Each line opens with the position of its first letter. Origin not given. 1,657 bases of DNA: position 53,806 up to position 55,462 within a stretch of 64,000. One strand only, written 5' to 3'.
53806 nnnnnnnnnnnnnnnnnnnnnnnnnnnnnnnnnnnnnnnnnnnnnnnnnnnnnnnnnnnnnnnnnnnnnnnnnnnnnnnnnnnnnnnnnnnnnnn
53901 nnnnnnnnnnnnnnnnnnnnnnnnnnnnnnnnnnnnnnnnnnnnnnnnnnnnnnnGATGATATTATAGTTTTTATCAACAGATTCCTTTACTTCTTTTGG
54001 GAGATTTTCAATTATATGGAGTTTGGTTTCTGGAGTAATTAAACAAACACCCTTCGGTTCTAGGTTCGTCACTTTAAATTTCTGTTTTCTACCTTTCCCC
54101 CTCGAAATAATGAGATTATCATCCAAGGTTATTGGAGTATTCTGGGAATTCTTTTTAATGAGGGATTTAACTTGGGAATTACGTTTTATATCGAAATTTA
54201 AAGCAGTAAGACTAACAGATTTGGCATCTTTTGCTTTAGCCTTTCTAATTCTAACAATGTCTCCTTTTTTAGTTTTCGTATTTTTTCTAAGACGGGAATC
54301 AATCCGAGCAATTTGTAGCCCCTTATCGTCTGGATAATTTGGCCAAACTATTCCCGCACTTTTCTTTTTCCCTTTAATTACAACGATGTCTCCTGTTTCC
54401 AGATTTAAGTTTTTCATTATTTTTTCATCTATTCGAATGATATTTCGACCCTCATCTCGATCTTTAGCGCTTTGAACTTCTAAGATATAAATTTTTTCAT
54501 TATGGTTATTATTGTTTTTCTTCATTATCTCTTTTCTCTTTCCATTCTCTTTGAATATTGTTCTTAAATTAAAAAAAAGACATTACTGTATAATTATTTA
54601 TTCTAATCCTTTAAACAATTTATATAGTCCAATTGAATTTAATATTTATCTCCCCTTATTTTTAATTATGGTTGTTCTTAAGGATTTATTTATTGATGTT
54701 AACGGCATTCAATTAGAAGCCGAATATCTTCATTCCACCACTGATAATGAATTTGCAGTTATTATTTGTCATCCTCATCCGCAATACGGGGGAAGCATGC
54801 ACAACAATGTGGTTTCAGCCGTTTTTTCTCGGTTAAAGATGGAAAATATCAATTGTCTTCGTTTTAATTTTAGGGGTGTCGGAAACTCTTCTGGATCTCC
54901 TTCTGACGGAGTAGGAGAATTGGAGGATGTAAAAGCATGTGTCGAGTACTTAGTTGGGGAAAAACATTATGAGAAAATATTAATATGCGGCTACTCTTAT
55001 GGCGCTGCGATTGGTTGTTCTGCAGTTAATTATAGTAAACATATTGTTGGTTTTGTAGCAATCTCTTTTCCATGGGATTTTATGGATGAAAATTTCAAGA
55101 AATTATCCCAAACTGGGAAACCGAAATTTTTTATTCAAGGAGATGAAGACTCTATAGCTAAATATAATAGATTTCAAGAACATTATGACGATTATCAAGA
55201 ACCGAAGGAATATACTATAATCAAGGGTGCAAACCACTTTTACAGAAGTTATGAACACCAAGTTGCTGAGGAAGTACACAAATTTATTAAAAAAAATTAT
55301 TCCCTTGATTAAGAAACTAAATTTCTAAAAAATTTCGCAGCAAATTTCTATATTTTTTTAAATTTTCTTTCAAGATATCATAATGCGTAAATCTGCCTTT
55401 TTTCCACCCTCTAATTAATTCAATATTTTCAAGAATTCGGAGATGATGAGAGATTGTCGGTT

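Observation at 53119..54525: Cdc48/VAT substrate-recognition N-domain fused to a complete NadC enzyme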

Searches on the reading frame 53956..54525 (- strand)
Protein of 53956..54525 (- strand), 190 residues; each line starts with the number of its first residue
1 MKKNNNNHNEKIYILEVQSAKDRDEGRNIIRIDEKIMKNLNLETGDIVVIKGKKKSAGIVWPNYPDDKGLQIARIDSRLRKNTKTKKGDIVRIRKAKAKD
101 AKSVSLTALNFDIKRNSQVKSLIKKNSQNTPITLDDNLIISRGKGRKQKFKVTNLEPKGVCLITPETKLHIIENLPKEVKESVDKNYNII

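Call 13: find_homologous_proteins(query=window:53956-54525:-, max_evalue=0.001)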
Query window:53956-54525:- (190 aa): 1 proteins with E <= 0.001 among 164 candidates.
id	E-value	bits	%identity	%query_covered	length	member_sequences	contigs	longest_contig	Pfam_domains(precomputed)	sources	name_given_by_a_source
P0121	8.6e-58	213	57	96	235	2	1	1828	PF02933.24,PF02359.25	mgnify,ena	mgnify:FL=1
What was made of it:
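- Tried and rejected: Word-index protein search with the N-module alone (call 13).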

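Call 19: search_protein_representatives(protein=window:53956-54525:-)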
Query: 190 residues. Proteins with E-value up to 0.001 (for the whole library): 1464; up to 1e-10: 446; up to 1e-30: 22. The best 150 are listed.
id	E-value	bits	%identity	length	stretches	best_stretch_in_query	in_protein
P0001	5.4e-113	391.0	100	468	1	1-190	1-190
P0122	3.4e-63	228.9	42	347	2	14-169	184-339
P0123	9.9e-47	175.3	48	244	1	7-183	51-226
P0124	1.2e-43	165.3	50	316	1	6-179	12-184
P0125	2.5e-43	164.2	46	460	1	7-177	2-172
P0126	2.8e-42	160.8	52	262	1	15-178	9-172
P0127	7.2e-41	156.2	46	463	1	1-176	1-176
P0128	3.2e-39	150.8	44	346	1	4-181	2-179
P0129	6.3e-38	146.6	47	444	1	11-185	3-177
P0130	7.0e-37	143.2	47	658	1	12-176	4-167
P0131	7.8e-37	143.1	46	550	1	15-178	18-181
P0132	2.3e-36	141.5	45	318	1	13-175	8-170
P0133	1.0e-34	136.2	30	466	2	15-172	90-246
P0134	3.5e-34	134.4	46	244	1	15-174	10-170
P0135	5.6e-34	133.8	50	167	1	2-147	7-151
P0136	1.2e-33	132.7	43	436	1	5-173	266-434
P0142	1.7e-31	125.7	45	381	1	3-178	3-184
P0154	2.2e-25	105.8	38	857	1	8-171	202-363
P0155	6.4e-25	104.3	37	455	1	4-183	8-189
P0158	9.7e-24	100.4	36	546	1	7-179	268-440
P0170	7.9e-21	90.9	36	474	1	10-188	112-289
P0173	1.3e-20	90.2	36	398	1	15-172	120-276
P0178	6.3e-20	88.0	39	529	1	47-175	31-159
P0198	5.8e-18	81.6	32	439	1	11-182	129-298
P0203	6.7e-18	81.4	34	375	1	15-177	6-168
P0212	2.0e-17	79.9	35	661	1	15-174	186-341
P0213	2.0e-17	79.9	35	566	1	10-180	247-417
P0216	3.7e-17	79.0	31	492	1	15-183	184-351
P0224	6.5e-17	78.2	33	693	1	11-168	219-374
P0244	3.0e-16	76.0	34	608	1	9-170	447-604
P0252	5.6e-16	75.2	31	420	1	15-173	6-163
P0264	1.9e-15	73.4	30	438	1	13-181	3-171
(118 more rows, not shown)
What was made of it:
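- Tried and rejected: I replaced it with the exhaustive HMMER search (call 19).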

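Call 21: search_protein_families(library=pfam, proteins=[P0130, P0124, P0132, P0136, P0142, P0154, P0155, P0158, P0170, P0173], max_evalue=0.0001)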
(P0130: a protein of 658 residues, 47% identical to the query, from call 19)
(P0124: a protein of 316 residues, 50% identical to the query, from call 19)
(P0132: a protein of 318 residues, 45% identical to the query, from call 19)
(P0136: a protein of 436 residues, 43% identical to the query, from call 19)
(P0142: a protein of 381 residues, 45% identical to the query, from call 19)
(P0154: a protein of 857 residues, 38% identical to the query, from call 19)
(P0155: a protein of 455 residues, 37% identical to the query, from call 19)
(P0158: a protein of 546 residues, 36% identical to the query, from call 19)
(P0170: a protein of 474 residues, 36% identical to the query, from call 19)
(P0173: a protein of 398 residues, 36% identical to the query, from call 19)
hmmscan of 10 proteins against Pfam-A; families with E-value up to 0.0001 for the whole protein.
P0130 (658 aa): 7 families
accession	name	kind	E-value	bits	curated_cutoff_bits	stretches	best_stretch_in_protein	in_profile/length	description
PF00071.28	Ras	-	1.2e-53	181.4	21.6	2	488-652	1-161/162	Ras family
PF08477.19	Roc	-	3.5e-33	114.8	27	2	488-605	1-119/119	Ras of Complex, Roc, domain of DAPkinase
PF02359.24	CDC48_N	-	4.9e-20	71.9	35.1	1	5-88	1-84/85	Cell division protein 48 (CDC48), N-terminal domain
PF00025.27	Arf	-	4.3e-12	46.3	22.3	1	477-650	5-173/174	ADP-ribosylation factor family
PF02933.23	CDC48_2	-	5.9e-06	26.3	22.4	1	110-164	6-59/64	Cell division protein 48 (CDC48), domain 2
PF00009.33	GTP_EFTU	-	6e-06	26.4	26.5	0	594-650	121-185/188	Elongation factor Tu GTP binding domain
PF01926.29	MMR_HSR1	-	2e-05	25.1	21.9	1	488-603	1-113/113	50S ribosome-binding GTPase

P0124 (316 aa): 2 families
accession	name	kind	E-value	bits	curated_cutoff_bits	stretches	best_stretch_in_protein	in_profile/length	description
PF02359.24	CDC48_N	-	5.9e-24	84.5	35.1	1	20-103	1-84/85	Cell division protein 48 (CDC48), N-terminal domain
PF02933.23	CDC48_2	-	9e-11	41.7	22.4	1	125-184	6-64/64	Cell division protein 48 (CDC48), domain 2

P0132 (318 aa): 2 families
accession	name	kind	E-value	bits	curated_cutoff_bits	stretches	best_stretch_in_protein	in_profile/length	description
PF02359.24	CDC48_N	-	2.7e-21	76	35.1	1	9-92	1-84/85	Cell division protein 48 (CDC48), N-terminal domain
PF02933.23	CDC48_2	-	9e-06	25.7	22.4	1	114-166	6-57/64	Cell division protein 48 (CDC48), domain 2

P0136 (436 aa): 3 families
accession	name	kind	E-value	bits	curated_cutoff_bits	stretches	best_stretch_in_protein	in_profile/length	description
PF02359.24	CDC48_N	-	6.3e-20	71.6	35.1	1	275-357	1-83/85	Cell division protein 48 (CDC48), N-terminal domain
PF02933.23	CDC48_2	-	3.8e-14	52.5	22.4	1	379-433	5-58/64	Cell division protein 48 (CDC48), domain 2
PF13855.12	LRR_8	-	1.1e-06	28.7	27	1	191-248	2-60/61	Leucine rich repeat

P0142 (381 aa): 2 families
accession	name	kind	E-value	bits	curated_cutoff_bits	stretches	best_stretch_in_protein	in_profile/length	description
PF02359.24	CDC48_N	-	3.6e-29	101.2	35.1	1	14-97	1-84/85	Cell division protein 48 (CDC48), N-terminal domain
PF02933.23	CDC48_2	-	5.7e-10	39.1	22.4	1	116-183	3-63/64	Cell division protein 48 (CDC48), domain 2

P0154 (857 aa): 2 families
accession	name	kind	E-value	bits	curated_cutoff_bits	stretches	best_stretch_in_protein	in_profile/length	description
PF02359.24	CDC48_N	-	7.9e-28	96.9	35.1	1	209-291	2-84/85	Cell division protein 48 (CDC48), N-terminal domain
PF02933.23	CDC48_2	-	1.5e-13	50.6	22.4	1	313-366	8-60/64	Cell division protein 48 (CDC48), domain 2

P0155 (455 aa): 24 families
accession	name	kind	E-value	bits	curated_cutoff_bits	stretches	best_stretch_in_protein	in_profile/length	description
PF00515.34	TPR_1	-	3.1e-36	122.2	27.8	3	373-406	1-34/34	Tetratricopeptide repeat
PF07719.23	TPR_2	-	5.2e-34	114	27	3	374-406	2-34/34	Tetratricopeptide repeat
PF13181.12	TPR_8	-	4.5e-27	92.3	25.7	3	307-337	3-33/34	Tetratricopeptide repeat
PF13414.12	TPR_11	-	1.5e-26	92.3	26.8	3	382-420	3-41/42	TPR repeat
PF02359.24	CDC48_N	-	1.3e-19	70.6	35.1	1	19-101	2-83/85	Cell division protein 48 (CDC48), N-terminal domain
PF14559.12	TPR_19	-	9.2e-19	68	25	1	387-448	5-66/68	Tetratricopeptide repeat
PF13431.12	TPR_17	-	1.1e-18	66.3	24.4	1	396-427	2-33/34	Tetratricopeptide repeat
PF13424.12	TPR_12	-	2.1e-18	66.7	30.1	0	342-404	6-76/77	Tetratricopeptide repeat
PF13432.12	TPR_16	-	3.9e-17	62.8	32.7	2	286-337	12-63/65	Tetratricopeptide repeat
PF13174.12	TPR_6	-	1.5e-14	54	26.3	0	378-405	5-32/33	Tetratricopeptide repeat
PF13428.12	TPR_14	-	2.1e-14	53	23.5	0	376-414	4-42/44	Tetratricopeptide repeat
PF25063.1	ARM_TT21_C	-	8.6e-14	52.3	35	1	329-447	85-204/209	Tetratricopeptide repeat protein 21 C-terminal ARM domain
PF14853.12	Fis1_TPR_C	-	4.7e-13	49.6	25.3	0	378-409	6-37/53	Fis1 C-terminal tetratricopeptide repeat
PF23914.1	TPR_CcmH_CycH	-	1.9e-10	41.3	42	0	238-334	51-150/158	Cytochrome c-type biogenesis protein H TPR domain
PF13371.12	TPR_9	-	1.5e-09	38.2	35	0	348-408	4-64/73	Tetratricopeptide repeat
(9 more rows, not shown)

P0158 (546 aa): 3 families
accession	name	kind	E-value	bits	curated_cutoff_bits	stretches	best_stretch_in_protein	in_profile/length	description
PF02359.24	CDC48_N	-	3.4e-14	53.2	35.1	1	276-358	2-84/85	Cell division protein 48 (CDC48), N-terminal domain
PF13855.12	LRR_8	-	3.5e-07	30.3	27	1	193-248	4-60/61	Leucine rich repeat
PF02933.23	CDC48_2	-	2.4e-05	24.3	22.4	1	380-435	7-58/64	Cell division protein 48 (CDC48), domain 2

P0170 (474 aa): 2 families
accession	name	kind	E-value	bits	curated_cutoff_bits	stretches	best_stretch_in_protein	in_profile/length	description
PF02359.24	CDC48_N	-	1.6e-28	99.1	35.1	1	115-199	1-84/85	Cell division protein 48 (CDC48), N-terminal domain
PF02933.23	CDC48_2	-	5e-10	39.3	22.4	1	217-278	2-62/64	Cell division protein 48 (CDC48), domain 2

P0173 (398 aa): 2 families
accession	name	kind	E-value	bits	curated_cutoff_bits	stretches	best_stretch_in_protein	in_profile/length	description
PF02359.24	CDC48_N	-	5.9e-30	103.7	35.1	1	119-202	1-84/85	Cell division protein 48 (CDC48), N-terminal domain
PF02933.23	CDC48_2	-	7.4e-15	54.8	22.4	1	220-276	2-58/64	Cell division protein 48 (CDC48), domain 2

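Call 22: search_protein_families(library=pfam, proteins=[P0178, P0198, P0203, P0212, P0213, P0216, P0224, P0244, P0252, P0264], max_evalue=0.0001)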
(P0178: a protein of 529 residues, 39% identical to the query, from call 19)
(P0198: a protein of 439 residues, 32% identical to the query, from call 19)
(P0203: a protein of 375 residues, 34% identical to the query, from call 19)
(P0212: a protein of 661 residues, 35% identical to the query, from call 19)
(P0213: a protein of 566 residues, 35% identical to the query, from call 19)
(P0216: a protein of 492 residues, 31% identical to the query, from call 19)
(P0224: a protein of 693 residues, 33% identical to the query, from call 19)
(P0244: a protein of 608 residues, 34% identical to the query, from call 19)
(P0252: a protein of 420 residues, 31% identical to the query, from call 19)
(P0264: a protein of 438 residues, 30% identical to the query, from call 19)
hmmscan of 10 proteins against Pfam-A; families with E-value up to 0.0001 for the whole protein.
P0178 (529 aa): 3 families
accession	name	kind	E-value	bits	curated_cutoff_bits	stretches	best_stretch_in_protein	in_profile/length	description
PF01070.24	FMN_dh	-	2.1e-13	50.5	24.9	2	191-266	23-96/350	FMN-dependent dehydrogenase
PF02933.23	CDC48_2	-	5.4e-12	45.6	22.4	1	101-157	4-59/64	Cell division protein 48 (CDC48), domain 2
PF02359.24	CDC48_N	-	1e-06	29.3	35.1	1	30-81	33-84/85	Cell division protein 48 (CDC48), N-terminal domain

P0198 (439 aa): 3 families
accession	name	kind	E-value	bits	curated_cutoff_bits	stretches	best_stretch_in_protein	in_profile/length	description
PF02359.24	CDC48_N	-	3.7e-25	88.4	35.1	1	133-215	2-84/85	Cell division protein 48 (CDC48), N-terminal domain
PF13676.11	TIR_2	-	9.2e-15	55.7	28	1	311-424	1-110/122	TIR domain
PF02933.23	CDC48_2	-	1.3e-12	47.5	22.4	1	233-295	2-64/64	Cell division protein 48 (CDC48), domain 2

P0203 (375 aa): 2 families
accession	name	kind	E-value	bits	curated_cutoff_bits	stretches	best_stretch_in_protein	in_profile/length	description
PF02359.24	CDC48_N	-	4.6e-25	88.1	35.1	1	6-89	2-84/85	Cell division protein 48 (CDC48), N-terminal domain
PF02933.23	CDC48_2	-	9.3e-09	35.2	22.4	1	107-166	2-61/64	Cell division protein 48 (CDC48), domain 2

P0212 (661 aa): 2 families
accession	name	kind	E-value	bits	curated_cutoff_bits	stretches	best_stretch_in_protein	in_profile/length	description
PF02359.24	CDC48_N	-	6.6e-25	87.6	35.1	1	186-268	2-84/85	Cell division protein 48 (CDC48), N-terminal domain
PF02933.23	CDC48_2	-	2.1e-09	37.3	22.4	1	295-343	13-61/64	Cell division protein 48 (CDC48), domain 2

P0213 (566 aa): 7 families
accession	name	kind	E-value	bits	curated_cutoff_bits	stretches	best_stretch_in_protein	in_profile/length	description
PF02359.24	CDC48_N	-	2.8e-26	91.9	35.1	1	250-332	1-83/85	Cell division protein 48 (CDC48), N-terminal domain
PF23598.1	LRR_14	-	2.1e-15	56.8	40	1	131-234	41-148/353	Leucine-rich repeat region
PF02933.23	CDC48_2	-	2.6e-14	53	22.4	1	356-412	5-61/64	Cell division protein 48 (CDC48), domain 2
PF13855.12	LRR_8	-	3.2e-13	49.6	27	1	161-217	2-60/61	Leucine rich repeat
PF12799.13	LRR_4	-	1.6e-09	38.1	27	1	138-176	2-40/44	Leucine Rich repeats (2 copies)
PF00560.39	LRR_1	-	1.3e-07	30.8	20.6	0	138-159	1-23/23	Leucine Rich Repeat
PF23211.1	LRR_LRWD1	-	1.6e-05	25.1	28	0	111-173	18-77/190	Leucine-rich repeat and WD repeat-containing protein 1, LRR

P0216 (492 aa): 3 families
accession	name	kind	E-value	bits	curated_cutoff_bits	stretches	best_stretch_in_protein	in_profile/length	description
PF02359.24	CDC48_N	-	6.8e-29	100.3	35.1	1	183-266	1-84/85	Cell division protein 48 (CDC48), N-terminal domain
PF00498.31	FHA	-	1e-13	51.9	20.7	1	414-480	2-66/67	FHA domain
PF02933.23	CDC48_2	-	4.7e-12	45.8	22.4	1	284-344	2-62/64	Cell division protein 48 (CDC48), domain 2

P0224 (693 aa): 2 families
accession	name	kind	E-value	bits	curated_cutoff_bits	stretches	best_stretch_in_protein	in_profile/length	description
PF02359.24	CDC48_N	-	8.2e-25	87.3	35.1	1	223-305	2-84/85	Cell division protein 48 (CDC48), N-terminal domain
PF02933.23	CDC48_2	-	5.5e-15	55.2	22.4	1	328-378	8-58/64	Cell division protein 48 (CDC48), domain 2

P0244 (608 aa): 4 families
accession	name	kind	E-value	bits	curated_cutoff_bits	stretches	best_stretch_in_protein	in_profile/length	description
PF07693.20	KAP_NTPase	-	8e-42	143.9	20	1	12-311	1-286/293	KAP family P-loop domain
PF02359.24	CDC48_N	-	2.4e-26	92.2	35.1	1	452-535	1-84/85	Cell division protein 48 (CDC48), N-terminal domain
PF02933.23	CDC48_2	-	3.1e-10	40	22.4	1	553-606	5-58/64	Cell division protein 48 (CDC48), domain 2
PF01637.24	ATPase_2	-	1.6e-07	31.8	33.2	1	23-188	14-123/225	ATPase domain predominantly from Archaea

P0252 (420 aa): 2 families
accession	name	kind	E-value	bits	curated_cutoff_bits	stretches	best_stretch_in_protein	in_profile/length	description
PF02359.24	CDC48_N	-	5e-31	107.2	35.1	1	5-88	1-84/85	Cell division protein 48 (CDC48), N-terminal domain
PF02933.23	CDC48_2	-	2.6e-16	59.4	22.4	1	106-166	2-62/64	Cell division protein 48 (CDC48), domain 2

P0264 (438 aa): 3 families
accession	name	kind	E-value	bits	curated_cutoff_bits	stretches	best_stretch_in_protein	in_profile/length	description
PF02359.24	CDC48_N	-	6.1e-23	81.3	35.1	1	5-87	2-84/85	Cell division protein 48 (CDC48), N-terminal domain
PF02933.23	CDC48_2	-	1.1e-11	44.6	22.4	1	105-163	2-59/64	Cell division protein 48 (CDC48), domain 2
PF10137.14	CAP12-PCTIR_TIR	-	7.4e-05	23.2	24.7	0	375-415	76-118/119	CAP12/Pycsar effector protein, TIR domain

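Call 43: predict_structure(alignment_id=A2)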
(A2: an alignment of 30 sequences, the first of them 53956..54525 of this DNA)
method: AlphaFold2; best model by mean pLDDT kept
length: 190 residues; sequences in the alignment: 30
mean_pLDDT: 90.8   pTM: 0.82
mean pLDDT of the five models: 90.8, 90.3, 89.8, 89.2, 88.7
residues with pLDDT >= 90: 145; 70-90: 22; 50-70: 22; < 50: 1
segments of 3 or more residues with pLDDT < 50: none
pLDDT, mean of each block of 10 residues (from residue 1): 60 97 96 98 98 98 98 98 98 98 96 82 93 97 88 98 97 72 63
secondary structure, 60 per line:
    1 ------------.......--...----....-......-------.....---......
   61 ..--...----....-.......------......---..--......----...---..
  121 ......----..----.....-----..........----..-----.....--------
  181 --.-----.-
elements in order: E13-19 E29-32 H34-39 E47-51 E55-62 E72-75 H77-83 E90-95 E103-108 H119-126 E137-141 E147-156 E168-172

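Call 48: fold_search(model_id=the predicted structure, library=pdb)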
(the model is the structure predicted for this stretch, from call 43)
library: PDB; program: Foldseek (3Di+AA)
matches with E <= 10: 1070; with E <= 0.001: 293
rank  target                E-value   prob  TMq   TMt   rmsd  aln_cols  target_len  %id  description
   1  4ko8_B                7.3e-14  1.00  0.74  0.33   4.9       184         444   21  Structure of p97 N-D1 R155H mutant in complex with ATPgS (released 2013-11-13)
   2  5glf_C                1.1e-13  1.00  0.73  0.80   3.0       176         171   23  Structural insights into the interaction of p97 N-terminal domain and SHP motif in Derlin-1 rhomboid pseudoprotease (released 2016-11-09)
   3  3qq8_A                1.3e-13  1.00  0.73  0.78   2.4       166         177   23  Crystal structure of p97-N in complex with FAF1-UBX (released 2011-06-22)
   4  4ko8_A                1.4e-13  1.00  0.74  0.32   4.9       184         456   21  Structure of p97 N-D1 R155H mutant in complex with ATPgS (released 2013-11-13)
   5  7lmy_A                1.9e-13  1.00  0.71  0.20   2.9       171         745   23  Cryo-EM structure of human p97 in complex with NMS-873 in the presence of ATP, Npl4/Ufd1, and Ub6 (released 2021-09-15)
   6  4kdl_A                1.9e-13  1.00  0.72  0.78   3.0       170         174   24  Crystal structure of p97/VCP N in complex with OTU1 UBXL (released 2014-03-19)
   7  8hl7_B                2.1e-13  1.00  0.73  0.35   2.8       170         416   23  Crystal structure of p97 N/D1 in complex with a valosin-containing protein methyltransferase (released 2023-07-12)
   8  6opc_B                2.2e-13  1.00  0.73  0.20   3.0       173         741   26  Cdc48 Hexamer in a complex with substrate and Shp1(Ubx Domain) (released 2019-07-10)
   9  6opc_E                2.2e-13  1.00  0.73  0.21   3.1       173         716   25  Cdc48 Hexamer in a complex with substrate and Shp1(Ubx Domain) (released 2019-07-10)
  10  7pux                  2.4e-13  1.00  0.74  0.33   5.2       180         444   23  Structure of p97 N-D1(L198W) in complex with Fragment TROLL2 (released 2022-12-14)
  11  3qq7                  2.5e-13  1.00  0.73  0.81   2.6       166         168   23  Crystal Structure of the p97 N-terminal domain (released 2011-06-22)
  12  3tiw_A                2.5e-13  1.00  0.70  0.82   3.1       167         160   23  Crystal structure of p97N in complex with the C-terminus of gp78 (released 2011-09-14)
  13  5glf_E                2.7e-13  1.00  0.72  0.81   3.0       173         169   23  Structural insights into the interaction of p97 N-terminal domain and SHP motif in Derlin-1 rhomboid pseudoprotease (released 2016-11-09)
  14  9m3v_A                2.7e-13  1.00  0.72  0.20   2.8       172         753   20  Arabidopsis thaliana CDC48A, nucleotide-free (Apo) (released 2025-10-29)
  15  5kiy_A                3.1e-13  1.00  0.69  0.31   3.4       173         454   22  p97 ND1-A232E in complex with VIMP (released 2017-12-20)
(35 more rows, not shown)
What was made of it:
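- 54235..54483 (-): Nn subdomain (double-psi beta-barrel), residues 15-97. Foldseek hits to p97/Cdc48 N-domains (call 48).
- On Cdc48/VAT N-domain (domain family CDC48_N + CDC48_2): Foldseek to p97/Cdc48 N-domains gives E about 1e-13 and TM about 0.8 (calls 43, 48).
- Checked: The N-module alone matches p97/Cdc48 N-domains (E about 1e-13, TM about 0.8; calls 43, 48).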

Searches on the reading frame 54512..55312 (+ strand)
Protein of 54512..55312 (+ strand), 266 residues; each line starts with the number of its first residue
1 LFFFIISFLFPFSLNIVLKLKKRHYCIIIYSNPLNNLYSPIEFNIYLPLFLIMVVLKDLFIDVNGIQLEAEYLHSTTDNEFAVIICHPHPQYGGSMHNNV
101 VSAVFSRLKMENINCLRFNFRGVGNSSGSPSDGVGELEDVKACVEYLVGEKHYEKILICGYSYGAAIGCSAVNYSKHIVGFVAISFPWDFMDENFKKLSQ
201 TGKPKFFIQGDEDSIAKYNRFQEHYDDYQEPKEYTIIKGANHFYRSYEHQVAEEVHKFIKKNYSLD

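Call 18: search_protein_families(library=pfam, proteins=[window:54512-55312:+], max_evalue=0.001)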
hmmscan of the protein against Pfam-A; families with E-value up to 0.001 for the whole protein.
window:54512-55312:+ (266 aa): 6 families
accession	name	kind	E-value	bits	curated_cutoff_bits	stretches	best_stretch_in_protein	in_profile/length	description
PF12146.15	Hydrolase_4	-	2e-10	40.8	27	1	82-184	6-107/239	Serine aminopeptidase, S33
PF20408.4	Abhydrolase_11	-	6.8e-10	39.4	27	1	93-248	12-171/193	Alpha/beta hydrolase domain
PF00561.26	Abhydrolase_1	-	5.5e-09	36.5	25.8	1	83-193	3-111/245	alpha/beta hydrolase fold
PF12697.13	Abhydrolase_6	-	0.00018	22.7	26.3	1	102-191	17-101/217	Alpha/beta hydrolase family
PF12695.13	Abhydrolase_5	-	0.00031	21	27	1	152-243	55-141/164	Alpha/beta hydrolase family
PF00326.27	Peptidase_S9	-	0.00089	19.2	22.6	0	128-173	36-83/213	Prolyl oligopeptidase family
